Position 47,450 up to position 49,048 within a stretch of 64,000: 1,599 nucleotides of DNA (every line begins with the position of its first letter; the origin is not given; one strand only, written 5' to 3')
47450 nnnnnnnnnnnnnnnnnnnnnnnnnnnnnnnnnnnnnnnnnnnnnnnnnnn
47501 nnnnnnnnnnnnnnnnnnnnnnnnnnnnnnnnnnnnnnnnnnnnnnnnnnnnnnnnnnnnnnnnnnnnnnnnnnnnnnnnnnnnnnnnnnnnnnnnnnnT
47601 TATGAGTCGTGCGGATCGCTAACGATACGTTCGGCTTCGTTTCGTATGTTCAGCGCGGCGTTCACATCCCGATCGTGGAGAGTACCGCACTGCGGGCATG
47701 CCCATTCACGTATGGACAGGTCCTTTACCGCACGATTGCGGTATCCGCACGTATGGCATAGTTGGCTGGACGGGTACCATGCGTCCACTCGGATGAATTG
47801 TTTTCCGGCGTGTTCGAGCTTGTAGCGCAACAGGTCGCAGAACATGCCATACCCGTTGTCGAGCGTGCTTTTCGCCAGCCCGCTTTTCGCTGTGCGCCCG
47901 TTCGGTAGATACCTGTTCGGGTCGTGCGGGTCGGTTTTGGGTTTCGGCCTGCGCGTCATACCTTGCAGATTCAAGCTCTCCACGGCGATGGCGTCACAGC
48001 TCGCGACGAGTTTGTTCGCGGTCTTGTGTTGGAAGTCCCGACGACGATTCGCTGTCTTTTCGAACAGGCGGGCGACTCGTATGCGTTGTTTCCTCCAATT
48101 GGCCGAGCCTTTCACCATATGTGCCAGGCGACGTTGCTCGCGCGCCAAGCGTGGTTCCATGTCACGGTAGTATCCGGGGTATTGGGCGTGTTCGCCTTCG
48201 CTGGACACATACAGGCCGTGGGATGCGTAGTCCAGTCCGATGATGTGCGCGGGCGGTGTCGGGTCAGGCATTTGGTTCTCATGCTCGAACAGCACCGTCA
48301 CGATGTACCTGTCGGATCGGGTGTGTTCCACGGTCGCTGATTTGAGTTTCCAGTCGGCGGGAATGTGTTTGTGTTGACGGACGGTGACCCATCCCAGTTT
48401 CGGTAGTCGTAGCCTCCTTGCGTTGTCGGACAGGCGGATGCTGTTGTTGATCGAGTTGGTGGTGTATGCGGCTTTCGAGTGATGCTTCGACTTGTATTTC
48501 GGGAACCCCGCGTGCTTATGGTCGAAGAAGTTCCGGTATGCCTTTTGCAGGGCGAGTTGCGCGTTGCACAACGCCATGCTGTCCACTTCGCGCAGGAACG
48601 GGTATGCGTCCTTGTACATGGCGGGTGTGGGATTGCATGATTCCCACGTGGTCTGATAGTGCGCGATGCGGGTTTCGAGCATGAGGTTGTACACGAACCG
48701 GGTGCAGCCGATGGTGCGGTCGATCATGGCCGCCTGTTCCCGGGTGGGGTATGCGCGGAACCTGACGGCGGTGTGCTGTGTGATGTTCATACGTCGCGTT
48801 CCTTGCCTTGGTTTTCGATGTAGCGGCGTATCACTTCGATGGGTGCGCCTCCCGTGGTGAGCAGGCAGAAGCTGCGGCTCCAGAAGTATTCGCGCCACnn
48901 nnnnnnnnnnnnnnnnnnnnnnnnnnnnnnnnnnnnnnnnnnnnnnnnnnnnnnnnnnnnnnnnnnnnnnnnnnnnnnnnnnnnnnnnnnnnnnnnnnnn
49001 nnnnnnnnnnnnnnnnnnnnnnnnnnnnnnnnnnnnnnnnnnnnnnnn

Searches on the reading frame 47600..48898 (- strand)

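Call 31: search_protein_families(library=pfam, proteins=[window:47600-48898:-], max_evalue=0.001)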
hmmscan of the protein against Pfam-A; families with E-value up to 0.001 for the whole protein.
window:47600-48898:- (432 aa): 3 families
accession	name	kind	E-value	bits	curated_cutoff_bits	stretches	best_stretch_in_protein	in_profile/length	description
PF07282.18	Cas12f1-like_TNB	-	1.2e-23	83.5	26.3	1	350-418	1-60/60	Cas12f1-like, TNB domain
PF01385.25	OrfB_IS605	-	1.2e-21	77.5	30.5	1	205-316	5-118/120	Probable transposase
PF12323.14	HTH_OrfB_IS605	-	1.3e-14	53.9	21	1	42-83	3-44/47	Helix-turn-helix domain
